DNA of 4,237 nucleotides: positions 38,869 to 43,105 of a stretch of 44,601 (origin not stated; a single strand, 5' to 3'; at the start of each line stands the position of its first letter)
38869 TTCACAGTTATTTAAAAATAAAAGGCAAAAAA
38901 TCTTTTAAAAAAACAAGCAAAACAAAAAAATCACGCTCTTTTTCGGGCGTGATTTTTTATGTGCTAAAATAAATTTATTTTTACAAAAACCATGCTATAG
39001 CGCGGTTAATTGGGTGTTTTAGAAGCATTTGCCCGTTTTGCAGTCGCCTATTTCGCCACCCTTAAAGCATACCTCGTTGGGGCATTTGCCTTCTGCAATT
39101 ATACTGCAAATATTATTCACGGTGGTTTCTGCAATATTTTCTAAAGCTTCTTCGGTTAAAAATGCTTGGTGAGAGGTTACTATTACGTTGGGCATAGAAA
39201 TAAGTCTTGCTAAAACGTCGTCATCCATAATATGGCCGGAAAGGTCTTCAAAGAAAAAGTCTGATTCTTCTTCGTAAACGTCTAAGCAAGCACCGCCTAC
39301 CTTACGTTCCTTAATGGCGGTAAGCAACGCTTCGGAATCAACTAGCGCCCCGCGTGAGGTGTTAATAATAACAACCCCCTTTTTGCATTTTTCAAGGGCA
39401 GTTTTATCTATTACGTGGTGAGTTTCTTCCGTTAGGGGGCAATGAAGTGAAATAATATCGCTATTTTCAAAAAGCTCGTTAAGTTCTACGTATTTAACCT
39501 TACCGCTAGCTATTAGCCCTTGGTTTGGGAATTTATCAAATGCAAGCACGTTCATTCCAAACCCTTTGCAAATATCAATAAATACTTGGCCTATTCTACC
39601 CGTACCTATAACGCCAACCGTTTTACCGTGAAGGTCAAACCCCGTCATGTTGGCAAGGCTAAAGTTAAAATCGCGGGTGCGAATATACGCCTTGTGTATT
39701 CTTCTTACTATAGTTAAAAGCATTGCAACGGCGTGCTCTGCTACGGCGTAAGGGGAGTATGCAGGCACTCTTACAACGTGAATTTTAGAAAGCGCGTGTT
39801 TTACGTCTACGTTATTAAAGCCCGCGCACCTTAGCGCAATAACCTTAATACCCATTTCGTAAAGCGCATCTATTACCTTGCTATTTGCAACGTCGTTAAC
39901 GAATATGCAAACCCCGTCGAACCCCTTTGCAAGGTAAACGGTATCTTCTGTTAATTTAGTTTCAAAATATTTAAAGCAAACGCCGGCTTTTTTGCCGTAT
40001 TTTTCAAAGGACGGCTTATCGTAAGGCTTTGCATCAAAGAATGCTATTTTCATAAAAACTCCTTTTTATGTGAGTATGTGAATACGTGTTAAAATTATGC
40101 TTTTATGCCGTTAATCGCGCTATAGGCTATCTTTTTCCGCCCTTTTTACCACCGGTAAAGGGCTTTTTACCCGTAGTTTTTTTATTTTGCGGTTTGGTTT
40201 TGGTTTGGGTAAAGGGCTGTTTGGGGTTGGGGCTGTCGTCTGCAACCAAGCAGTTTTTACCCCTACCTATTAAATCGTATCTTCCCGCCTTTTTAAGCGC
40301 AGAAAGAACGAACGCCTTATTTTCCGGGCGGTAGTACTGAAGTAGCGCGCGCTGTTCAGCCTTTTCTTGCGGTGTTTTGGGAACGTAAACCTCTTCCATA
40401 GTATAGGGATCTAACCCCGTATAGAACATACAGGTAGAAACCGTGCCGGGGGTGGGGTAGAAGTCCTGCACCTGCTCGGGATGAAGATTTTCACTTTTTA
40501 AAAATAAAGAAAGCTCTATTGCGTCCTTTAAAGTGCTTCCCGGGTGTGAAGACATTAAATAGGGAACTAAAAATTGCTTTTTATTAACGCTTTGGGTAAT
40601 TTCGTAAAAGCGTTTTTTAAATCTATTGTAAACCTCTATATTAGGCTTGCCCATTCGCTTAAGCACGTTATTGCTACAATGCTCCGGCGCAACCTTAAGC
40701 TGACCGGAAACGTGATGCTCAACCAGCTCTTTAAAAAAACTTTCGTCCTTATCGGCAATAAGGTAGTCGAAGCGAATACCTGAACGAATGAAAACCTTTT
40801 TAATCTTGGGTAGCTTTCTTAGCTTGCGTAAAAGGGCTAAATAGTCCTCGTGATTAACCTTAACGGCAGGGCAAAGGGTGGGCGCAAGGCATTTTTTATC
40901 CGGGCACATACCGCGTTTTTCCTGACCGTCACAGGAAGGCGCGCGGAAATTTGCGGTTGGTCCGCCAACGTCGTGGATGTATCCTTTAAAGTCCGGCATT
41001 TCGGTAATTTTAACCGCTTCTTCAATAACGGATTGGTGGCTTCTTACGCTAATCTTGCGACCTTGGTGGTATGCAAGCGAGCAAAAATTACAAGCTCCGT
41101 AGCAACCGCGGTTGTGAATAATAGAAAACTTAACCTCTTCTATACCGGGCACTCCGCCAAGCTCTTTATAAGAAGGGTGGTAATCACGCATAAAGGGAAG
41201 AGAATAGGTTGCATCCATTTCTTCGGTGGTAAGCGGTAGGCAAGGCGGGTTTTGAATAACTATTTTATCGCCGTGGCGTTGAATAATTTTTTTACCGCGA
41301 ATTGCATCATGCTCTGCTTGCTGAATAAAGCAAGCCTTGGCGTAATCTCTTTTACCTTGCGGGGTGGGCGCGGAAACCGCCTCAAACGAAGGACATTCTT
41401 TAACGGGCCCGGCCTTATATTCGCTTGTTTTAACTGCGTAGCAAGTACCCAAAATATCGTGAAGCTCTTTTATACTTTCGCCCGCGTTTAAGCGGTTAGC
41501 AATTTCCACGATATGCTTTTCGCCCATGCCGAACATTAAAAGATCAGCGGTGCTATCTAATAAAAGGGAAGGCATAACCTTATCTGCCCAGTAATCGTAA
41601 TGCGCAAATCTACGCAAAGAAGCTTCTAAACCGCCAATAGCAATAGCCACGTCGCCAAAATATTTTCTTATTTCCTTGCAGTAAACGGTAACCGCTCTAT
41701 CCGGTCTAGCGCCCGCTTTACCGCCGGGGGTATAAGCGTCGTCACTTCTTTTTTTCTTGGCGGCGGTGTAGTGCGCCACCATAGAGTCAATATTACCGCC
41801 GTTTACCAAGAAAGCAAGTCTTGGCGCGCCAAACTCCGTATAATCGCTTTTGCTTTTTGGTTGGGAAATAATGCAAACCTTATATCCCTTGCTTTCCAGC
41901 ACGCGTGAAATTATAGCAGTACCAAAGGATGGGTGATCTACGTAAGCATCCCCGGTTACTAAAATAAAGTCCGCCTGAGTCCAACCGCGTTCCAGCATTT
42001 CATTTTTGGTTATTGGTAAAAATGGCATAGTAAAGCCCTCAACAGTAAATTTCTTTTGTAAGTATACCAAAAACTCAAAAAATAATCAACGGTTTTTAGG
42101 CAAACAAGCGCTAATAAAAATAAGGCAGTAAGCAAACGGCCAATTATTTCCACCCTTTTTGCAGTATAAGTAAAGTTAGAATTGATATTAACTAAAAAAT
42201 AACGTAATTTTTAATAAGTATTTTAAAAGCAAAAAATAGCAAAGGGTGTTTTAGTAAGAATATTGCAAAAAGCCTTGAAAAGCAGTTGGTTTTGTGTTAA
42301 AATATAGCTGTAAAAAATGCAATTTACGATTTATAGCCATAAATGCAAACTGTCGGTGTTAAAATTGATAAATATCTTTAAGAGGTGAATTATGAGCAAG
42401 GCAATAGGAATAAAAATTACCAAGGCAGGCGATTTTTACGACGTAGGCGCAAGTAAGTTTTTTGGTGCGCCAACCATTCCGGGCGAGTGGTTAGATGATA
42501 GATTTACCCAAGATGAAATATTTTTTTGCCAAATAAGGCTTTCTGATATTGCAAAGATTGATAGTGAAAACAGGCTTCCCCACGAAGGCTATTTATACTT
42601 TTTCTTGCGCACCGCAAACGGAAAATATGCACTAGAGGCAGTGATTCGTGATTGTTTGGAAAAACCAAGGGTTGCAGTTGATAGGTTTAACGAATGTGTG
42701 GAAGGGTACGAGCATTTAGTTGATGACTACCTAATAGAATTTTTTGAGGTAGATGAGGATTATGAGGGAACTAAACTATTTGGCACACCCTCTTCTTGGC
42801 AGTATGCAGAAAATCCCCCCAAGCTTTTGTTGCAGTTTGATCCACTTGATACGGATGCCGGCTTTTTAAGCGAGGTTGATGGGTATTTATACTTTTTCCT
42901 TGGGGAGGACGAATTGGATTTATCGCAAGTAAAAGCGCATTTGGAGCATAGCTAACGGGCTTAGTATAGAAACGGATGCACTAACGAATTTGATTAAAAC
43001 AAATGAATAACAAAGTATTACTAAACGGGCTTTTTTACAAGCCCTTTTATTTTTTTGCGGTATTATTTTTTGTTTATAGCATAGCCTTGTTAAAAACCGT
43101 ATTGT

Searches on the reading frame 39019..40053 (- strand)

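Call 75: search_protein_families(library=pfam, proteins=[window:39019-40053:-], max_evalue=0.00001)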
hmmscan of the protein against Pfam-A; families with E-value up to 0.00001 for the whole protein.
window:39019-40053:- (344 aa): 3 families
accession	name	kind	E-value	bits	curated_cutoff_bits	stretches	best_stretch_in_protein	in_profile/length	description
PF02826.25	2-Hacid_dh_C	-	1.4e-55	187.8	25.1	1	109-297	1-178/178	D-isomer specific 2-hydroxyacid dehydrogenase, NAD binding domain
PF00389.36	2-Hacid_dh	-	3e-30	105.1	24.6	1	3-328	1-133/134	D-isomer specific 2-hydroxyacid dehydrogenase, catalytic domain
PF03446.21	NAD_binding_2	-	1.2e-06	29.1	21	1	145-252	1-112/161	NAD binding domain of 6-phosphogluconate dehydrogenase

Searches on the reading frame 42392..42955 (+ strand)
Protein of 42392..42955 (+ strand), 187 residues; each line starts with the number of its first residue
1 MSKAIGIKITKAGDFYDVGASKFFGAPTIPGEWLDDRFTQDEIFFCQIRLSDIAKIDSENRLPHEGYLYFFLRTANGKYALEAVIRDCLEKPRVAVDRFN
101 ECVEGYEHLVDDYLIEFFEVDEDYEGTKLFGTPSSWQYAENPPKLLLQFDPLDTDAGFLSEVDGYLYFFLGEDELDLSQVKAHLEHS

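Call 75: search_protein_families(library=pfam, proteins=[window:42392-42955:+], max_evalue=0.00001)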
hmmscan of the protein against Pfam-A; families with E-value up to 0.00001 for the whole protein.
window:42392-42955:+ (187 aa): 1 family
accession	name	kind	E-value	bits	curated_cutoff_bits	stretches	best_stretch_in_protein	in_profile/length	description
PF09234.15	DUF1963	-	4.5e-08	34.2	23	0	21-80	1-60/216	Domain of unknown function (DUF1963)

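Call 83: find_encoding_contigs(protein=window:42392-42955:+, flank=10000, max_places=4)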
Protein window:42392-42955:+ (187 aa): 8 contigs read that carry it; 4 places shown.
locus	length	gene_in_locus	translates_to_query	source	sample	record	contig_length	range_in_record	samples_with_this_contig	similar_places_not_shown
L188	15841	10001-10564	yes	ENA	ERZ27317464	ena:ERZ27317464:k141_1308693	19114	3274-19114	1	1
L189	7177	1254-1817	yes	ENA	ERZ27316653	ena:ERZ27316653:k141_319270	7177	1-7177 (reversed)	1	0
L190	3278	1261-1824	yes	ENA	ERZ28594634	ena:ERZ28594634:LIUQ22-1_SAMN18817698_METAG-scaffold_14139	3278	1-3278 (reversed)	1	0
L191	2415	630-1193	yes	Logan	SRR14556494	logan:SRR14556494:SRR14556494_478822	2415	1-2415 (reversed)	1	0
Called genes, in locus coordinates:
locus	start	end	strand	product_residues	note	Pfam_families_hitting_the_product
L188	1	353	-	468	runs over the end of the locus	PF03448:MgtE_N, PF00571:CBS (weak), PF01769:MgtE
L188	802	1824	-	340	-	-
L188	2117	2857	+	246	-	-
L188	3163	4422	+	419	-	PF01553:Acyltransferase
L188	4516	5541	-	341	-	-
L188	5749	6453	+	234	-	-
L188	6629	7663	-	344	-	PF00389:2-Hacid_dh, PF02826:2-Hacid_dh_C, PF03446:NAD_binding_2 (weak)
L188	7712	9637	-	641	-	PF08497:Radical_SAM_N, PF04055:Radical_SAM (weak), PF11842:DUF3362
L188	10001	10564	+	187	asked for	PF09234:DUF1963 (faint)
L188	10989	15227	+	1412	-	-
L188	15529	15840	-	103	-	?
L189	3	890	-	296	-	?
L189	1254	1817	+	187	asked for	PF09234:DUF1963 (faint)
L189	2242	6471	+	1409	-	-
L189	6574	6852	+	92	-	-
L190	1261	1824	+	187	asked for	PF09234:DUF1963 (faint)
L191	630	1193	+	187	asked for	PF09234:DUF1963 (faint)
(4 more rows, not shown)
